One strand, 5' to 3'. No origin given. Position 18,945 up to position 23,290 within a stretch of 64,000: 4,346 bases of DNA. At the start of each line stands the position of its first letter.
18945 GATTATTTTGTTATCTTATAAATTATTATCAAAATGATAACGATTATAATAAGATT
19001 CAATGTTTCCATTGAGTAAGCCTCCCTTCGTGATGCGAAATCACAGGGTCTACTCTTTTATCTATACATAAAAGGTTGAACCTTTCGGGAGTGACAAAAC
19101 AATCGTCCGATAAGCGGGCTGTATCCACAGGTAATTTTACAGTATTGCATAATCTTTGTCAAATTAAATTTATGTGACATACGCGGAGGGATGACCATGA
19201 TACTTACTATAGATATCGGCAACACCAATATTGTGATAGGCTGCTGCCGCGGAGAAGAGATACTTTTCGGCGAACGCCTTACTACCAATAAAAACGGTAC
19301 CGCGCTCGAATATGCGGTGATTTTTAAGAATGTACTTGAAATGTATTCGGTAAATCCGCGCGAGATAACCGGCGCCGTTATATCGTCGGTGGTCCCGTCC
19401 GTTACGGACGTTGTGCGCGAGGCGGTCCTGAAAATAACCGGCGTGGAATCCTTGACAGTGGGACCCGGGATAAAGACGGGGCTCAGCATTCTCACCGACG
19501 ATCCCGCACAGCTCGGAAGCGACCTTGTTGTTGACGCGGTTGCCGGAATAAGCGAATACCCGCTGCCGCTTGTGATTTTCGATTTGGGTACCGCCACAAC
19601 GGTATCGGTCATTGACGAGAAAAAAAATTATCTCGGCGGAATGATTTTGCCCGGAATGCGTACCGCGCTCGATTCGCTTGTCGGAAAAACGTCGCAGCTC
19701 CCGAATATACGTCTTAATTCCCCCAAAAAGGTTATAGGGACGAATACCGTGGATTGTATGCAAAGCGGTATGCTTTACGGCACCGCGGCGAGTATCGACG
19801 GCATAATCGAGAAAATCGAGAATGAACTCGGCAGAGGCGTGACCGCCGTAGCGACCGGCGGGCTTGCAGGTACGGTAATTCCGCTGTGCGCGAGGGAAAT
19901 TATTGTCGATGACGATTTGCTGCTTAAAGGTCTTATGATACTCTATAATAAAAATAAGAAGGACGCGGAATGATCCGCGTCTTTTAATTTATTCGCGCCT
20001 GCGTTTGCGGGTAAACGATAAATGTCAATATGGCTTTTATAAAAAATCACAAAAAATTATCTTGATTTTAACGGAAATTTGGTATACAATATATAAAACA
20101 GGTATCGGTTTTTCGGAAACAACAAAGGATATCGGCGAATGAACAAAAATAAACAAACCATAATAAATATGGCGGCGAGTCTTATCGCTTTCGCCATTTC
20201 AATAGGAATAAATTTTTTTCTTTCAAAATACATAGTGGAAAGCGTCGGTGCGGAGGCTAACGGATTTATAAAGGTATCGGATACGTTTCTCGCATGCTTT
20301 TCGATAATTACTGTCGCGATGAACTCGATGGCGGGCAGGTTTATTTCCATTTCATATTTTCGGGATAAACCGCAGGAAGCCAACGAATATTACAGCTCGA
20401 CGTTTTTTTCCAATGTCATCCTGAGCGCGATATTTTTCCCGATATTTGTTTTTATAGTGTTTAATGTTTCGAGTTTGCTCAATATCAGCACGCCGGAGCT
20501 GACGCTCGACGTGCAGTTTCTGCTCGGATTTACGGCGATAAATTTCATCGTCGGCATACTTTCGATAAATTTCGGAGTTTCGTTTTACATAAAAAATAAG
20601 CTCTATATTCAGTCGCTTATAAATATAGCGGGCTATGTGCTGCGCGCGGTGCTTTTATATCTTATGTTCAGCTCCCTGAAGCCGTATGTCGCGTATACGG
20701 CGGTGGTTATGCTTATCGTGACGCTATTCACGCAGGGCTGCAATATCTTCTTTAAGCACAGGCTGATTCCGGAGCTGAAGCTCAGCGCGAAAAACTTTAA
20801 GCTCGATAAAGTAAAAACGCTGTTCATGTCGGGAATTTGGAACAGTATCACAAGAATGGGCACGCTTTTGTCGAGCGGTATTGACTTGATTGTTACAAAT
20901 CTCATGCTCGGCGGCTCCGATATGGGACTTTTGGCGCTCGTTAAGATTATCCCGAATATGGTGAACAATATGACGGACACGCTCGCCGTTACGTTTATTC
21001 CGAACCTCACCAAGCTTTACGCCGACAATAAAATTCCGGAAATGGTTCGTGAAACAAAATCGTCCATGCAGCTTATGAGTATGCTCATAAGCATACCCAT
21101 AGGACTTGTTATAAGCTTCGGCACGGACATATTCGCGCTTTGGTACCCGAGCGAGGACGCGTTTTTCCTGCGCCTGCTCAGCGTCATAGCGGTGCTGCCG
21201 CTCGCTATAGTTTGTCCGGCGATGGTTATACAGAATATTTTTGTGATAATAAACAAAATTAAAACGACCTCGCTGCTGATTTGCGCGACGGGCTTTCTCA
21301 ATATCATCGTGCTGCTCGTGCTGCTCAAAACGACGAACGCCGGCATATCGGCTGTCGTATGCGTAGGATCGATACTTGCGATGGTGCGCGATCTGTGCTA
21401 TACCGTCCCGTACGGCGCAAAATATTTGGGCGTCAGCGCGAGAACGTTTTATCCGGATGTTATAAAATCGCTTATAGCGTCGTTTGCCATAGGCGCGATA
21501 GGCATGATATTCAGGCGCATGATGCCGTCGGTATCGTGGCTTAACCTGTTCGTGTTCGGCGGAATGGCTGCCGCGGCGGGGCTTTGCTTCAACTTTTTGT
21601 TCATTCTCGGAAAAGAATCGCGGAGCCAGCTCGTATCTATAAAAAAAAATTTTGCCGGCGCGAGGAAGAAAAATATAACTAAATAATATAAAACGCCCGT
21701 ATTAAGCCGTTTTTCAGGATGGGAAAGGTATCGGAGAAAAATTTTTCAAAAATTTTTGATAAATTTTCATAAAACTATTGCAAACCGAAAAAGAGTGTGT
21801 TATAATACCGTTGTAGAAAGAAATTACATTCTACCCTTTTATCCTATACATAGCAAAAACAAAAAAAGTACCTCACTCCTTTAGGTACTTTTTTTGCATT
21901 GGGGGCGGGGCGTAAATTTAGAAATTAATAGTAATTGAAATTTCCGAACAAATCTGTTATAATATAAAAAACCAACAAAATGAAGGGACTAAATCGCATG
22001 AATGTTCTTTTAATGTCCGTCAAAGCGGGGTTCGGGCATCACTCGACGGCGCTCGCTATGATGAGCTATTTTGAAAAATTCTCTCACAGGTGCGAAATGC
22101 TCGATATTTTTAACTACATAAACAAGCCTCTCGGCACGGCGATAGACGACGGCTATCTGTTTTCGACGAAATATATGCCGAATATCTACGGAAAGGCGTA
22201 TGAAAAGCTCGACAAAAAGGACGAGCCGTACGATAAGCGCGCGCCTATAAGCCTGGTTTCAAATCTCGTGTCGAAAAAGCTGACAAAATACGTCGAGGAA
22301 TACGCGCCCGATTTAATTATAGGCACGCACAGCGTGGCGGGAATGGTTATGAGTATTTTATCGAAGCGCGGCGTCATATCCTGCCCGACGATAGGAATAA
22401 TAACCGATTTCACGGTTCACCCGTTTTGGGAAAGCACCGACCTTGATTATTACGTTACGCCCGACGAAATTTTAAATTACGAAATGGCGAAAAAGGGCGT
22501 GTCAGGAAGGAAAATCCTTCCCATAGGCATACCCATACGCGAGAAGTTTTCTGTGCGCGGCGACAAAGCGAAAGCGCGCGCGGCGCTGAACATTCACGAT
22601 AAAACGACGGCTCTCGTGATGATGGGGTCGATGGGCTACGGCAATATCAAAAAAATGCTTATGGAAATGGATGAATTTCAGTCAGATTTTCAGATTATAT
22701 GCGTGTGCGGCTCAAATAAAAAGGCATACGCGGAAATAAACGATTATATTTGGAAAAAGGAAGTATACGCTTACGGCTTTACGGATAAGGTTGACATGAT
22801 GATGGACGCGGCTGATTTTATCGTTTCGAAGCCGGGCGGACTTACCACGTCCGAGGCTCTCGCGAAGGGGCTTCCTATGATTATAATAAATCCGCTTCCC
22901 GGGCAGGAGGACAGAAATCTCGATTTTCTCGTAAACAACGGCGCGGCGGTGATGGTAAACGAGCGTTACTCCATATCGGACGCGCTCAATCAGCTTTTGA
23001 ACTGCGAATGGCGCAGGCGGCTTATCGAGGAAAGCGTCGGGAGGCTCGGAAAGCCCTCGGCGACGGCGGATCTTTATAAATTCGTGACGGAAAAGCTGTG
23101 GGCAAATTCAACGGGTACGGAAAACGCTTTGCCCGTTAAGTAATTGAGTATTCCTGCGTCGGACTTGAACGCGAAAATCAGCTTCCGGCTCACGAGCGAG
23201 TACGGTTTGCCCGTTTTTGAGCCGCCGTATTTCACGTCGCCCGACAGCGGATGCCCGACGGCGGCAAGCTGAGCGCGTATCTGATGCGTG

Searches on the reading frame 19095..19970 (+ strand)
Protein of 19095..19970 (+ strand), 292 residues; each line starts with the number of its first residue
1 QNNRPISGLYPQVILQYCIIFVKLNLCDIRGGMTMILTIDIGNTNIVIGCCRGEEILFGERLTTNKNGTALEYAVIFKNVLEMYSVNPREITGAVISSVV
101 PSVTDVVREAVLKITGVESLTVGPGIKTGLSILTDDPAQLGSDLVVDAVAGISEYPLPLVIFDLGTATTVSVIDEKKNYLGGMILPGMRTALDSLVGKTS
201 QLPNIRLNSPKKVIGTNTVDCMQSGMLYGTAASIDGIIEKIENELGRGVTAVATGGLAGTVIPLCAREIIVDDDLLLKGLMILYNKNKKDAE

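Call 41: search_protein_families(library=pfam, proteins=[window:19095-19970:+], max_evalue=0.00001)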
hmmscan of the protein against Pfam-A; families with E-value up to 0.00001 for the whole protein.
window:19095-19970:+ (292 aa): 1 family
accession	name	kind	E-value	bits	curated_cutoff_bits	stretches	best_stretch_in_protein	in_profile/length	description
PF03309.20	Pan_kinase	-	2.4e-62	210.9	24.7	1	36-239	1-204/205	Type III pantothenate kinase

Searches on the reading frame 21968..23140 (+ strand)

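Call 41: search_protein_families(library=pfam, proteins=[window:21968-23140:+], max_evalue=0.00001)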
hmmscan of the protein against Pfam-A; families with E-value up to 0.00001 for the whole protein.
window:21968-23140:+ (391 aa): 3 families
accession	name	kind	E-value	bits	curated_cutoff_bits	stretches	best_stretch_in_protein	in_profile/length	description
PF06925.17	MGDG_synth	-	5.1e-29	101.9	25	1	24-190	1-169/169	Monogalactosyldiacylglycerol (MGDG) synthase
PF04101.22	Glyco_tran_28_C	-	5.2e-11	43.3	22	1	215-342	2-135/166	Glycosyltransferase family 28 C-terminal domain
PF00534.26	Glycos_transf_1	-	1.6e-08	34.7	26.4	1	200-354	2-167/172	Glycosyl transferases group 1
